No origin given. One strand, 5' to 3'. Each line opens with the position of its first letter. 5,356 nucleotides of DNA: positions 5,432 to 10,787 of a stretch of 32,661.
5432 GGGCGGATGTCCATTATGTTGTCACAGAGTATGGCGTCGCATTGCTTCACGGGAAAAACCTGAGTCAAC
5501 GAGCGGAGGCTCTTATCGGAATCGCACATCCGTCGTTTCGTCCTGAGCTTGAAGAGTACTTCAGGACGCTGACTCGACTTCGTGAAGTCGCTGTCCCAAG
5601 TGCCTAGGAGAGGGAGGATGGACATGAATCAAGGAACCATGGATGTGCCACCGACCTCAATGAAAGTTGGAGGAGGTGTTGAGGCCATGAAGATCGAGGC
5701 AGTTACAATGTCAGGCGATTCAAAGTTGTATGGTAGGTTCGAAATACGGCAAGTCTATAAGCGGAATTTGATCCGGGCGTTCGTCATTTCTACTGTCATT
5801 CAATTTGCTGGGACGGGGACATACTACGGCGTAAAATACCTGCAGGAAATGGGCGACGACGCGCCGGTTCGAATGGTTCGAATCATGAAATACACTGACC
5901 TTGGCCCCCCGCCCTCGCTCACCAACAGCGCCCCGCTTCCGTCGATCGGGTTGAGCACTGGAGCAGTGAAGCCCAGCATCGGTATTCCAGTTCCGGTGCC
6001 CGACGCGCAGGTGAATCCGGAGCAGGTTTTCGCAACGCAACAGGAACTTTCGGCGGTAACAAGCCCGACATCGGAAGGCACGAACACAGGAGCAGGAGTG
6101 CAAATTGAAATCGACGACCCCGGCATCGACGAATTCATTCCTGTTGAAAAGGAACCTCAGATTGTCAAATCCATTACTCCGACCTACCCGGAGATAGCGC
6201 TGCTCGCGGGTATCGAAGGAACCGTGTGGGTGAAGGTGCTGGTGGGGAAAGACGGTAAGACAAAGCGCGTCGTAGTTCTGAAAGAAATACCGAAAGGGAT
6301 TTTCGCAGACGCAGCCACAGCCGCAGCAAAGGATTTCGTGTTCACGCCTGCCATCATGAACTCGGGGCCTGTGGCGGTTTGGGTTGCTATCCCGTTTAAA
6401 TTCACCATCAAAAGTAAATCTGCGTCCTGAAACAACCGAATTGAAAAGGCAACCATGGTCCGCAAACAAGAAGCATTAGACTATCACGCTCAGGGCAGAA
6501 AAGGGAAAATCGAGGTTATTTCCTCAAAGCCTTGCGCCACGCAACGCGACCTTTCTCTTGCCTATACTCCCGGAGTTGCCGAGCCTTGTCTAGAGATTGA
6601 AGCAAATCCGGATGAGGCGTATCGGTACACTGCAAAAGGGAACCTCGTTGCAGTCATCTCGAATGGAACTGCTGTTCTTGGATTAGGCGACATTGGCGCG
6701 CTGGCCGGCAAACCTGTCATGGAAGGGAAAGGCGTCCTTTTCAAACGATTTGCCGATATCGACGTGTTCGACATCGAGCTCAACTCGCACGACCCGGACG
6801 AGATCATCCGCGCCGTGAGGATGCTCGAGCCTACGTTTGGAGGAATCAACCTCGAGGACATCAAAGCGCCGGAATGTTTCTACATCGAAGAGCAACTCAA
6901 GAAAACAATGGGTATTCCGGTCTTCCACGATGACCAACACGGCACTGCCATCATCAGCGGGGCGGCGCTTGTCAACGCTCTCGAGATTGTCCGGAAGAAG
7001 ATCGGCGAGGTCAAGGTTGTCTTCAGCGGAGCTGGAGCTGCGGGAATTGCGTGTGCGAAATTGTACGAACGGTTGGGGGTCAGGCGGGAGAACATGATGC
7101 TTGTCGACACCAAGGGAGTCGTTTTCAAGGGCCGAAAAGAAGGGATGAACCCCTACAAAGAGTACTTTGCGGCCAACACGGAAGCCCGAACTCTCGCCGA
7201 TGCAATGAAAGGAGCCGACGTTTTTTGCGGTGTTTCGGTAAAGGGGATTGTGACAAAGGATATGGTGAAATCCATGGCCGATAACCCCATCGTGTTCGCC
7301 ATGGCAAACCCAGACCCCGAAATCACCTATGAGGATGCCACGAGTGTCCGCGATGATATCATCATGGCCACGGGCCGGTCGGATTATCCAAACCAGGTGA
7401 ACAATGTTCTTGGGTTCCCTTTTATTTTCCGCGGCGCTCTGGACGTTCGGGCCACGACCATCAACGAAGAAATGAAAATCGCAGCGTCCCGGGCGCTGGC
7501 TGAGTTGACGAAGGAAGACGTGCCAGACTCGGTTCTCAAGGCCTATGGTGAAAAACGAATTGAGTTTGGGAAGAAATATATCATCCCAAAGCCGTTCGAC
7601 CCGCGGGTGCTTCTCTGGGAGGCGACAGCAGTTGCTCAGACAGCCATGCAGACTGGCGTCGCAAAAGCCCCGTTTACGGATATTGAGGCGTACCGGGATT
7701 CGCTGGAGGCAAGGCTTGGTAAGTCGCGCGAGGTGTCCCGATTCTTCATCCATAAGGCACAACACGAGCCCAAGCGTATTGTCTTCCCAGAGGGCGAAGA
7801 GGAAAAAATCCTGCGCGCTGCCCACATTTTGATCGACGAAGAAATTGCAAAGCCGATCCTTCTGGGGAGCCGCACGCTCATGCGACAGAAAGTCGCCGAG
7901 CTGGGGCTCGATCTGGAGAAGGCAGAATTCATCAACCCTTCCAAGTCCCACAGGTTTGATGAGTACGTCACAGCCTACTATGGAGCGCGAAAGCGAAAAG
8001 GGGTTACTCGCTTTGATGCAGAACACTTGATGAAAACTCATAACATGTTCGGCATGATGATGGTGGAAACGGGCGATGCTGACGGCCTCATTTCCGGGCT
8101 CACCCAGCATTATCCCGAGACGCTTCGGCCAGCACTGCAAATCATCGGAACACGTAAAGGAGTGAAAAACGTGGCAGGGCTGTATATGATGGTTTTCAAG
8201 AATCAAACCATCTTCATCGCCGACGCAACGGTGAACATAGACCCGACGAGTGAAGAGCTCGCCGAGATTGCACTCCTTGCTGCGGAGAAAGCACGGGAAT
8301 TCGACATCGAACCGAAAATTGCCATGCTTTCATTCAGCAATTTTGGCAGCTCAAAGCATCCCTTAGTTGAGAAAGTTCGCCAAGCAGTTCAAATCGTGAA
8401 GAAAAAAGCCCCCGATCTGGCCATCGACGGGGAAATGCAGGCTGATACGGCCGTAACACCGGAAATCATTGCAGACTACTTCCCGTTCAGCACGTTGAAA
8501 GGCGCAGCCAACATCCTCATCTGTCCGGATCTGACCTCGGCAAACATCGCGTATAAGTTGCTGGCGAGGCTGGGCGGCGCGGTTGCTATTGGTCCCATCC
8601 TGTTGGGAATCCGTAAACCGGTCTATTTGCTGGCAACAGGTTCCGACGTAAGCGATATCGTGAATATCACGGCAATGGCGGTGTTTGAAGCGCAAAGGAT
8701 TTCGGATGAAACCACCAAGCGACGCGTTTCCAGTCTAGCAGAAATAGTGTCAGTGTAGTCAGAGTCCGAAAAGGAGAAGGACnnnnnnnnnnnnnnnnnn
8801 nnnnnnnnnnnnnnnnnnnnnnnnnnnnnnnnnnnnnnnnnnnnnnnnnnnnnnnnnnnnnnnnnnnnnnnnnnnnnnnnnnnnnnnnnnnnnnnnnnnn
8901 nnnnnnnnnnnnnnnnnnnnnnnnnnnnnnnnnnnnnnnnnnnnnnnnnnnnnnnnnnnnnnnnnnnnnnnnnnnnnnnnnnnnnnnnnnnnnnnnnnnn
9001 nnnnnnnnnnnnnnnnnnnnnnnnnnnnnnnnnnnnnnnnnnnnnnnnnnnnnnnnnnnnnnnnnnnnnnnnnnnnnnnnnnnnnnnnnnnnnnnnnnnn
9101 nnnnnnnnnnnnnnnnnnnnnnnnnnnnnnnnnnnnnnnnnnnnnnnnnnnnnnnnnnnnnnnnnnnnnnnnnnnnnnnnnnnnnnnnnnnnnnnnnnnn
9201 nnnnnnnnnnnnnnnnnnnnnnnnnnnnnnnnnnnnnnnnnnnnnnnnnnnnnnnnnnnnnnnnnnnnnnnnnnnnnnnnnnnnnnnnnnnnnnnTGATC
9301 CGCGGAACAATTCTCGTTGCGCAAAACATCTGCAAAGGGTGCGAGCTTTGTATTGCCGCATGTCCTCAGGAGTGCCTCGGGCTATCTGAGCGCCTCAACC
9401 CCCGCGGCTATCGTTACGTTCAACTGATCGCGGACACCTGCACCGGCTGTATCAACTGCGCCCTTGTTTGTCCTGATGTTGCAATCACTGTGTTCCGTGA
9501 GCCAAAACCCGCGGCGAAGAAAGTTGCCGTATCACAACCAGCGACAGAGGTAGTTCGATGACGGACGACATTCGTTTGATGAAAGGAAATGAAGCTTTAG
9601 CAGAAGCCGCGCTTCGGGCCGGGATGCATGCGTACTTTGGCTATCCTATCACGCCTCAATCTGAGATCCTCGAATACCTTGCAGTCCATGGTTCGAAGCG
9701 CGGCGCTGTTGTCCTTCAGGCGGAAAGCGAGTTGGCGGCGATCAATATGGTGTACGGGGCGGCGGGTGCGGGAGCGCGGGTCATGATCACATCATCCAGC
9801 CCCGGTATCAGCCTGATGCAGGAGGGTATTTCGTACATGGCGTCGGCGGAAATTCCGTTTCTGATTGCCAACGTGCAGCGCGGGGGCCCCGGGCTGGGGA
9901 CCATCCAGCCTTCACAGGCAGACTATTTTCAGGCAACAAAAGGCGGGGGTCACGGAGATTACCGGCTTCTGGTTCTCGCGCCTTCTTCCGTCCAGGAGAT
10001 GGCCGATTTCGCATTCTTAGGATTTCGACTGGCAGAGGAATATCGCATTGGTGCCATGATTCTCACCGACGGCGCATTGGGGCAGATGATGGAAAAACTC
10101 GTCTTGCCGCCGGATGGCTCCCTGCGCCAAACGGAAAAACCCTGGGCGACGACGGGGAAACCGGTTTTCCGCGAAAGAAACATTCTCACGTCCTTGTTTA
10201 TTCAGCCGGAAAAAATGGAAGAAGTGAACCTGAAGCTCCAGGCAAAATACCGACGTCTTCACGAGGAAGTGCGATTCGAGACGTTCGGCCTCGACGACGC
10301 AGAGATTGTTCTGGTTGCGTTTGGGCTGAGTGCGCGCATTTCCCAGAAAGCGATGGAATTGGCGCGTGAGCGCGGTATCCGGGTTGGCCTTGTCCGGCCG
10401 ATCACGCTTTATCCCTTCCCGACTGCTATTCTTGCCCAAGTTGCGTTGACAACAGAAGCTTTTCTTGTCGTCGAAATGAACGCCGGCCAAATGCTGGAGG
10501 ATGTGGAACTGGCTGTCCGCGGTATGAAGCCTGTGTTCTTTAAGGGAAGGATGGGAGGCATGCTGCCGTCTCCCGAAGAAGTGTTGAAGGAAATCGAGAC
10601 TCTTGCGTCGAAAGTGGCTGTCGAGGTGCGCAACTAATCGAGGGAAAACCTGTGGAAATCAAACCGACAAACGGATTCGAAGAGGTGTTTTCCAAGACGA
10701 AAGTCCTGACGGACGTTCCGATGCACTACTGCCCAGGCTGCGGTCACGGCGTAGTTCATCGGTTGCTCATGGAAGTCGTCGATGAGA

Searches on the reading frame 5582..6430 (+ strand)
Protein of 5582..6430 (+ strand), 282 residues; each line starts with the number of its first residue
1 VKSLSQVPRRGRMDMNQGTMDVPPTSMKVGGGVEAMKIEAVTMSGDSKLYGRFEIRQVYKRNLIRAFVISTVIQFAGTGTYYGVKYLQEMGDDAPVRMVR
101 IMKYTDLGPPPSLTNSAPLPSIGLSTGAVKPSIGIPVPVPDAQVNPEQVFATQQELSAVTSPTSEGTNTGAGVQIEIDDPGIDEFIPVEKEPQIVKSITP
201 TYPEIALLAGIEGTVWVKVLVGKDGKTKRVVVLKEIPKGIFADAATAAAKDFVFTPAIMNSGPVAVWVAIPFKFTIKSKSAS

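Call 71: search_protein_families(library=pfam, proteins=[window:5582-6430:+], max_evalue=0.00001)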
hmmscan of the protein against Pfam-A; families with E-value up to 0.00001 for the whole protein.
window:5582-6430:+ (282 aa): 1 family
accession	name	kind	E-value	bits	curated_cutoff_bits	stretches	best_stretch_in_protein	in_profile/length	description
PF03544.19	TonB_C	-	1.8e-17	64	24.6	1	200-276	3-79/79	Gram-negative bacterial TonB protein C-terminal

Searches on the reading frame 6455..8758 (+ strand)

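Call 71: search_protein_families(library=pfam, proteins=[window:6455-8758:+], max_evalue=0.00001)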
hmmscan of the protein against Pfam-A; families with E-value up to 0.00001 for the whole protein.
window:6455-8758:+ (767 aa): 3 families
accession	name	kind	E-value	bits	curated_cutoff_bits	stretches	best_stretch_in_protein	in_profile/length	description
PF01515.24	PTA_PTB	-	3.2e-112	375.5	24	1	432-743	7-319/319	Phosphate acetyl/butaryl transferase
PF00390.24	malic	-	1.3e-31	110.3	23.1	1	17-149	2-182/182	Malic enzyme, N-terminal domain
PF03949.21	Malic_M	-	1.7e-22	80.4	23.5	1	163-357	3-230/258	Malic enzyme, NAD binding domain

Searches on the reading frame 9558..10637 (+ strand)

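Call 71: search_protein_families(library=pfam, proteins=[window:9558-10637:+], max_evalue=0.00001)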
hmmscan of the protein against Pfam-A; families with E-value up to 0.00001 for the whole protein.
window:9558-10637:+ (359 aa): 3 families
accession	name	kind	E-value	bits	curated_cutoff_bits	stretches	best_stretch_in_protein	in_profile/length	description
PF01855.24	POR_N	-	6.9e-50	170.4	27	1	16-229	1-213/231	Pyruvate flavodoxin/ferredoxin oxidoreductase, thiamine diP-bdg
PF17147.9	PFOR_II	-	1.1e-21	77.6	27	1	248-342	1-102/102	Pyruvate:ferredoxin oxidoreductase core domain II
PF02780.25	Transketolase_C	-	2.7e-06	27.7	25.9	1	248-308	10-70/124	Transketolase, C-terminal domain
